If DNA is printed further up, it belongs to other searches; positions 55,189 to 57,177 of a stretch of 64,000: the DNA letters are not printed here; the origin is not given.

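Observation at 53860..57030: Opine-dehydrogenase-family oxidoreductase plus B12-binding-domain fusion protein behind a long structured leader with terminator: uncharacterised catabolic module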

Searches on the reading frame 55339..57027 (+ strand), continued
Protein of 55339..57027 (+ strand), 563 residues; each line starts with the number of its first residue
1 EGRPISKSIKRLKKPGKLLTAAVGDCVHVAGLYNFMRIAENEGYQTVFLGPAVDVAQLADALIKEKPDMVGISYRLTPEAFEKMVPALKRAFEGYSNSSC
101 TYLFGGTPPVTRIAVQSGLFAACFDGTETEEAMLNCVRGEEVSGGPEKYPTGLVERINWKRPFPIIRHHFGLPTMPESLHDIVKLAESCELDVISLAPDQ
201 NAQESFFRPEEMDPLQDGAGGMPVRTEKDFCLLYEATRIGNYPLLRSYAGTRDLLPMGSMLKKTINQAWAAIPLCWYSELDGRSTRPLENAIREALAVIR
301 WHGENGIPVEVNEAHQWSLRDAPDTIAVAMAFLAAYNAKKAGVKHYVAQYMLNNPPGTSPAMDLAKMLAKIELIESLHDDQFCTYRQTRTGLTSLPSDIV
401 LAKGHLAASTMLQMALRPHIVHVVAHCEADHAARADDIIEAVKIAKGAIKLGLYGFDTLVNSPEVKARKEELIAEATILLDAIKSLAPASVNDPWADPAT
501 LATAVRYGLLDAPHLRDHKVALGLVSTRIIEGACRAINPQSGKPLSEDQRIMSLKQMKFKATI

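Call 76: search_protein_families(library=ncbifam, proteins=[L041:9749-11170:+, L021:7694-9196:+, L060:598-2079:+, L025:3847-4884:+, L015:3837-4850:+, L022:2911-4020:-, L073:11611-12990:+, L042:5561-6724:-, L042:8218-9411:-], max_evalue=0.00001)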
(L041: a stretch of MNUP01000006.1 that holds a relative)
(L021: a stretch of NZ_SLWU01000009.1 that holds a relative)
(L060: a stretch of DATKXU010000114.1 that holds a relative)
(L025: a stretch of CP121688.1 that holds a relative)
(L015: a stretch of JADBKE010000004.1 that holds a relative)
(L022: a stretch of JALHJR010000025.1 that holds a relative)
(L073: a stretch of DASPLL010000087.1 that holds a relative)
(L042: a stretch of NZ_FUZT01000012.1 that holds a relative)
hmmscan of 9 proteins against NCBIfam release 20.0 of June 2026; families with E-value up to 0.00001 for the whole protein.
L041:9749-11170:+ (473 aa): 7 families
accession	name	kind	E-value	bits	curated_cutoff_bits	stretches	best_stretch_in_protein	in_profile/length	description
NF006949.0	PRK09431.1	equivalog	5.1e-105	352.1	499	1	76-468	100-515/554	asparagine synthase B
TIGR01536.1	asn_synth_AEB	equivalog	2.9e-69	234.4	267.1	2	76-323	102-380/517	asparagine synthase (glutamine-hydrolyzing)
TIGR03108.1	eps_aminotran_1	hypoth_equivalog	7.4e-36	124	816.9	3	160-317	220-376/628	XrtA/PEP-CTERM system amidotransferase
TIGR03104.1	trio_amidotrans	equivalog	9.4e-36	123.2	570.1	3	182-321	244-386/589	N-acetylglutaminylglutamine amidotransferase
NF033535.1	lass_lactam_cya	exception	1.9e-30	106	525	2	329-407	519-597/668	lasso peptide isopeptide bond-forming cyclase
NF033561.1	macrolact_Ik_Al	subfamily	2.1e-15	56.3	300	1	143-312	156-331/561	albusnodin/ikarugamycin family macrolactam cyclase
TIGR01134.1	purF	equivalog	8.2e-06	25.4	350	0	85-155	146-216/432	amidophosphoribosyltransferase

L021:7694-9196:+ (500 aa): 7 families
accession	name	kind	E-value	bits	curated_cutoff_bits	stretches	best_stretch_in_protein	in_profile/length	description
NF006949.0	PRK09431.1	equivalog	2.5e-144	481.9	499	1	18-494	16-522/554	asparagine synthase B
TIGR01536.1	asn_synth_AEB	equivalog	1.4e-98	331.2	267.1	3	169-344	204-383/517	asparagine synthase (glutamine-hydrolyzing)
TIGR03104.1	trio_amidotrans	equivalog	3.3e-60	203.9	570.1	3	193-335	236-383/589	N-acetylglutaminylglutamine amidotransferase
TIGR03108.1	eps_aminotran_1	hypoth_equivalog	6.9e-60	203.4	816.9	3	19-161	17-169/628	XrtA/PEP-CTERM system amidotransferase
NF033535.1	lass_lactam_cya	exception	2.9e-40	138.5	525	2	18-167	15-177/668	lasso peptide isopeptide bond-forming cyclase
NF033561.1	macrolact_Ik_Al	subfamily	2.6e-08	32.9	300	0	195-278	189-279/561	albusnodin/ikarugamycin family macrolactam cyclase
TIGR01134.1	purF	equivalog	1.3e-06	28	350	1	72-182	101-224/432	amidophosphoribosyltransferase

L060:598-2079:+ (493 aa): 8 families
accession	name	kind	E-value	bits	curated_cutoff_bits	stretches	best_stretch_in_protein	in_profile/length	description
NF006949.0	PRK09431.1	equivalog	3.1e-133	445.2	499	1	1-484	1-513/554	asparagine synthase B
TIGR01536.1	asn_synth_AEB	equivalog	6.4e-100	335.6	267.1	3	159-339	197-379/517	asparagine synthase (glutamine-hydrolyzing)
TIGR03104.1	trio_amidotrans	equivalog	1.4e-56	191.9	570.1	3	12-156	16-166/589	N-acetylglutaminylglutamine amidotransferase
TIGR03108.1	eps_aminotran_1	hypoth_equivalog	2e-56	192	816.9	3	12-157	17-168/628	XrtA/PEP-CTERM system amidotransferase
NF033535.1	lass_lactam_cya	exception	1.3e-46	159.4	525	3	11-156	11-166/668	lasso peptide isopeptide bond-forming cyclase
NF033561.1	macrolact_Ik_Al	subfamily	3.6e-16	58.9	300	1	159-270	155-272/561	albusnodin/ikarugamycin family macrolactam cyclase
TIGR01134.1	purF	equivalog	2.9e-09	36.8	350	1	71-183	103-227/432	amidophosphoribosyltransferase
TIGR00364.1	TIGR00364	equivalog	7.1e-06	25.7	150.3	0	220-270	3-55/201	7-cyano-7-deazaguanine synthase QueC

L025:3847-4884:+ (345 aa): 39 families (the best 25 are shown)
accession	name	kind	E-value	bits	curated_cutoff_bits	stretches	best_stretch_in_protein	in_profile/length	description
NF002378.0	PRK01372.1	subfamily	1e-61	208.3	243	1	39-322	34-301/305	D-alanine--D-alanine ligase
TIGR01205.1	D_ala_D_alaTIGR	subfamily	1.9e-54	184.8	245.65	1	34-321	49-316/318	D-alanine--D-alanine ligase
NF002528.0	PRK01966.1-4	subfamily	1.7e-48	165.3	262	1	28-325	64-361/366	D-alanine--D-alanine ligase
NF011169.0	PRK14571.1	equivalog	1.7e-47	162.2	404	1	36-324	24-297/300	D-alanyl-alanine synthetase A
NF002527.0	PRK01966.1-3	equivalog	7.3e-43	147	310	1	18-315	31-321/332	D-alanine--D-alanine ligase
NF002526.0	PRK01966.1-2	equivalog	2.1e-38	132.1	449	1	30-328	58-353/362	D-alanine--D-alanine ligase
NF000091.3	D_ala_D_ser_VanG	exception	2.2e-38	132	495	1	25-321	50-342/344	D-alanine--D-serine ligase VanG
NF002525.0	PRK01966.1-1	equivalog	3.5e-37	128.2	457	1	62-327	97-355/364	D-alanine--D-alanine ligase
NF000206.1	D_ala_D_lac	equivalog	2.5e-35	122.1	550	1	60-320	87-338/342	D-alanine--(R)-lactate ligase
NF011170.0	PRK14572.1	equivalog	3.8e-33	115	489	1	32-322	64-345/351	D-alanyl-alanine synthetase A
NF011168.0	PRK14570.1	equivalog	1.5e-30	106.8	505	1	41-323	65-347/364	D-alanyl-alanine synthetase A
NF012215.1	D_ala_D_lac_VanD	exception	2.4e-30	106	700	1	63-323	90-341/343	D-alanine--(R)-lactate ligase VanD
NF000207.3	D_ala_D_ser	equivalog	5.9e-30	104.6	520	1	17-320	41-337/342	D-alanine--D-serine ligase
NF002529.0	PRK01966.1-5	equivalog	6.5e-30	104.2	472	1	65-321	87-335/348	D-alanine--D-alanine ligase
NF000372.1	D_ala_D_lac_VanI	exception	2.3e-29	102.8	700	1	62-316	89-334/341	D-alanine--(R)-lactate ligase VanI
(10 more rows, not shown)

L015:3837-4850:+ (337 aa): 37 families (the best 25 are shown)
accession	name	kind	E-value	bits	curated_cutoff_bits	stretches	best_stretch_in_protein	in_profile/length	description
NF002378.0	PRK01372.1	subfamily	8e-64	215.3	243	1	46-330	28-303/305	D-alanine--D-alanine ligase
TIGR01205.1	D_ala_D_alaTIGR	subfamily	8e-52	176.2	245.65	1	69-327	51-316/318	D-alanine--D-alanine ligase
NF002528.0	PRK01966.1-4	subfamily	1.6e-47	162.1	262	1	67-333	92-363/366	D-alanine--D-alanine ligase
NF011169.0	PRK14571.1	equivalog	1.6e-43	149.2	404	1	45-331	21-298/300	D-alanyl-alanine synthetase A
NF002527.0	PRK01966.1-3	equivalog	1.8e-39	135.8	310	1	77-328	77-328/332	D-alanine--D-alanine ligase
NF002526.0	PRK01966.1-2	equivalog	4.7e-38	131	449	1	78-335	95-354/362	D-alanine--D-alanine ligase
NF002525.0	PRK01966.1-1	equivalog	8.1e-38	130.3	457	1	78-334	100-356/364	D-alanine--D-alanine ligase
NF000091.3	D_ala_D_ser_VanG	exception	7.4e-34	117.1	495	1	78-328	95-343/344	D-alanine--D-serine ligase VanG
NF000206.1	D_ala_D_lac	equivalog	1.2e-33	116.6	550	1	78-329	92-341/342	D-alanine--(R)-lactate ligase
NF000372.1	D_ala_D_lac_VanI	exception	5.8e-31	108.1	700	1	78-326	92-338/341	D-alanine--(R)-lactate ligase VanI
NF002529.0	PRK01966.1-5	equivalog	8.5e-31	107.1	472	1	79-328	88-336/348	D-alanine--D-alanine ligase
NF012215.1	D_ala_D_lac_VanD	exception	2.5e-29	102.7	700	1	78-331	92-343/343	D-alanine--(R)-lactate ligase VanD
NF000129.1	D_ala_D_lac_Sc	exception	2.5e-28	99.3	650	1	78-329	92-341/346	D-alanine--(R)-lactate ligase VanA-Sc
NF011170.0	PRK14572.1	equivalog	4.1e-28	98.5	489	1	74-331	86-348/351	D-alanyl-alanine synthetase A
NF012217.1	D_ala_D_lac_VanA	exception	5.7e-28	98.1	775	1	78-330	92-342/343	D-alanine--(R)-lactate ligase VanA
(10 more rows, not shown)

L022:2911-4020:- (369 aa): 41 families (the best 25 are shown)
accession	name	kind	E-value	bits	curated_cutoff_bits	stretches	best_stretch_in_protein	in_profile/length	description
NF002528.0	PRK01966.1-4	subfamily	2.1e-135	451.2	262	1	8-363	3-365/366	D-alanine--D-alanine ligase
NF002526.0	PRK01966.1-2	equivalog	6.2e-127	423.4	449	1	8-366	2-357/362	D-alanine--D-alanine ligase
NF002525.0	PRK01966.1-1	equivalog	4.7e-113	377.9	457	1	8-367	2-361/364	D-alanine--D-alanine ligase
TIGR01205.1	D_ala_D_alaTIGR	subfamily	5.3e-110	367.3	245.65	1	11-356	1-317/318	D-alanine--D-alanine ligase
NF000091.3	D_ala_D_ser_VanG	exception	1.2e-105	353.1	495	1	11-356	2-343/344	D-alanine--D-serine ligase VanG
NF002529.0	PRK01966.1-5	equivalog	1.6e-94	316.7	472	1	9-364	3-344/348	D-alanine--D-alanine ligase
NF000207.3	D_ala_D_ser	equivalog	5.3e-89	298.7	520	1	11-358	2-341/342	D-alanine--D-serine ligase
NF011168.0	PRK14570.1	equivalog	4.6e-84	282.9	505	1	10-364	3-354/364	D-alanyl-alanine synthetase A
NF000206.1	D_ala_D_lac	equivalog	2.5e-83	279.9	550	1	8-357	2-341/342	D-alanine--(R)-lactate ligase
NF002378.0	PRK01372.1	subfamily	2.9e-83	279.1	243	2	101-358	59-303/305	D-alanine--D-alanine ligase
NF002527.0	PRK01966.1-3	equivalog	1.5e-81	274.2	310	1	9-357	2-329/332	D-alanine--D-alanine ligase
NF000032.1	D_ala_D_ser_VanL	exception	4.2e-78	263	750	1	10-359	5-346/349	D-alanine--D-serine ligase VanL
NF000372.1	D_ala_D_lac_VanI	exception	1.3e-75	254.8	700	1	8-357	2-341/341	D-alanine--(R)-lactate ligase VanI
NF012216.1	D_ala_D_lac_VanB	exception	9.1e-75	252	750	1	9-359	3-342/342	D-alanine--(R)-lactate ligase VanB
NF012217.1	D_ala_D_lac_VanA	exception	8.3e-74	248.8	775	1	9-357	3-341/343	D-alanine--(R)-lactate ligase VanA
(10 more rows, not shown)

L073:11611-12990:+ (459 aa): 52 families (the best 25 are shown)
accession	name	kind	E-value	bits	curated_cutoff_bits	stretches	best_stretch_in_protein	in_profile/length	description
NF006560.0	PRK09061.1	subfamily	1.9e-88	297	340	1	1-453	25-514/517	amidohydrolase family protein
NF006689.0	PRK09237.1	equivalog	1.2e-19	70.2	371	1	1-111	2-110/383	amidohydrolase/deacetylase family metallohydrolase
TIGR03178.1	allantoinase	equivalog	1.6e-16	60.1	357.85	2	364-407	343-386/441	allantoinase AllB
NF004839.0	PRK06189.1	equivalog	9e-16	57.5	631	1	1-64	2-64/451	allantoinase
NF006844.0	PRK09357.2-5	equivalog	3.9e-15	55.8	701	1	3-63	3-64/422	dihydroorotase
NF002668.0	PRK02382.1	equivalog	6.8e-15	54.7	452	1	365-408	331-374/436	dihydroorotase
NF006845.0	PRK09357.2-6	equivalog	1.2e-14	53.9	728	1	4-63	3-64/428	dihydroorotase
TIGR00857.1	pyrC_multi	subfamily_domain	4.3e-14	52.3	279.05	1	365-408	328-371/412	dihydroorotase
NF006839.0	PRK09357.1-4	equivalog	7e-14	51.3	576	1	7-62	5-61/422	dihydroorotase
NF005791.0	PRK07627.1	equivalog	2.6e-13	49.7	442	1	4-60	3-61/425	dihydroorotase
NF005960.0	PRK08044.1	equivalog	3.1e-13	49.2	688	1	17-81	16-79/453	allantoinase AllB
NF006559.0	PRK09060.1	equivalog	3.1e-13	48.8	482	1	2-63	5-65/444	dihydroorotase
TIGR03583.1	EF_0837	hypoth_equivalog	5.3e-13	48.8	432.15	1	17-106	11-98/365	amidohydrolase/deacetylase family metallohydrolase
TIGR02033.1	D-hydantoinase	equivalog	1.1e-12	47.7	393.25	1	8-90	5-88/454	dihydropyrimidinase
NF006841.0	PRK09357.2-2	equivalog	1.4e-12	47.1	640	1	10-63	6-58/421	dihydroorotase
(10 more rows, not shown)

L042:5561-6724:- (387 aa): 11 families
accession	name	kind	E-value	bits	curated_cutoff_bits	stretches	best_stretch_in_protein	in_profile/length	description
TIGR01891.1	amidohydrolases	subfamily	1.6e-64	218.4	153.75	1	19-340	4-352/366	amidohydrolase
NF040868.1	carboxypep_CpsA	equivalog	5.3e-25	88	500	1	4-333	3-356/391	carboxypeptidase CpsA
NF005602.0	PRK07338.1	equivalog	3.1e-12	45.8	357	1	168-265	208-304/409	hydrolase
NF006365.0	PRK08588.1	subfamily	5.5e-11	42.4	289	1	108-272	121-291/383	succinyl-diaminopimelate desuccinylase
NF004788.0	PRK06133.1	subfamily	5.6e-11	42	349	1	116-256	167-307/417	glutamate carboxypeptidase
NF038260.1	ectoine_DoeB_2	equivalog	5e-10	38.8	550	1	22-299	14-310/378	N(2)-acetyl-L-2,4-diaminobutanoate deacetylase DoeB2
TIGR01910.1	DapE-ArgE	subfamily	9.3e-10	38.2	217.6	1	112-260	125-280/373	ArgE/DapE family deacylase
TIGR01883.1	PepT-like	hypoth_equivalog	7.5e-09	35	274.25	1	164-271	171-276/361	peptidase T-like protein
NF006771.0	PRK09290.1-5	subfamily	2.8e-06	26.1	399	1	164-286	214-338/413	allantoate amidohydrolase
NF005710.0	PRK07522.1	subfamily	5e-06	25.9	412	0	166-258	183-285/391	acetylornithine deacetylase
NF009555.0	PRK13004.1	equivalog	6.4e-06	25.3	321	0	103-276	121-298/399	YgeY family selenium metabolism-linked hydrolase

L042:8218-9411:- (397 aa): 48 families (the best 25 are shown)
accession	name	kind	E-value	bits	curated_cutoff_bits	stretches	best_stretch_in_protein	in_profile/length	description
TIGR01910.1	DapE-ArgE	subfamily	5.9e-86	289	217.6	1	14-384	1-373/373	ArgE/DapE family deacylase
NF006365.0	PRK08588.1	subfamily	5e-70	236.7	289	1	10-392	6-380/383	succinyl-diaminopimelate desuccinylase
NF005373.0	PRK06915.1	equivalog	7.5e-66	222.8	428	1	59-395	79-420/422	peptidase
NF009555.0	PRK13004.1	equivalog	1.1e-59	202.3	321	1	11-393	15-396/399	YgeY family selenium metabolism-linked hydrolase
NF006400.0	PRK08651.1-3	equivalog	2.8e-57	194.3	374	1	52-393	62-407/410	succinyl-diaminopimelate desuccinylase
NF009558.0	PRK13013.1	equivalog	8.9e-55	186.1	428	1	11-389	16-420/429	acetylornithine deacetylase/succinyl-diaminopimelate desuccinylase family protein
NF006399.0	PRK08651.1-2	equivalog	1.1e-54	186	381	1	11-389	4-401/405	succinyl-diaminopimelate desuccinylase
NF005306.0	PRK06837.1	subfamily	3.9e-50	170.9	376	1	58-395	81-424/427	ArgE/DapE family deacylase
NF006370.0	PRK08596.1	equivalog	7.8e-49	166.4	412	1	11-393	17-420/425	acetylornithine deacetylase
NF005710.0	PRK07522.1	subfamily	5.9e-48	164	412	1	17-392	14-388/391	acetylornithine deacetylase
TIGR01892.1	AcOrn-deacetyl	equivalog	1.7e-47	162.3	297.7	1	35-387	19-363/365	acetylornithine deacetylase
TIGR01900.1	dapE-gram_pos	equivalog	4.1e-45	154.2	304.2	1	11-387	3-348/351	succinyl-diaminopimelate desuccinylase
NF003474.0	PRK05111.1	equivalog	5e-44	150.7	460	1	10-393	5-381/383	acetylornithine deacetylase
NF009557.0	PRK13009.1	equivalog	3.4e-43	148.2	284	1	12-392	4-374/377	succinyl-diaminopimelate desuccinylase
NF006398.0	PRK08651.1-1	equivalog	1.3e-42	146.2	439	1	57-390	66-397/403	succinyl-diaminopimelate desuccinylase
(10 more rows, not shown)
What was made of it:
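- The AsnB-like genes pass the generic asparagine synthase model (call 76), so they may simply make asparagine. The divergently placed Ddl in Tepidanaerobacter is a bona fide housekeeping Ddl (call 76), so part of the apparent link is coincidental.
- Tried and rejected: The Ddl gene divergent from the operon in Tepidanaerobacter-type loci is a bona fide housekeeping Ddl (call 76).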
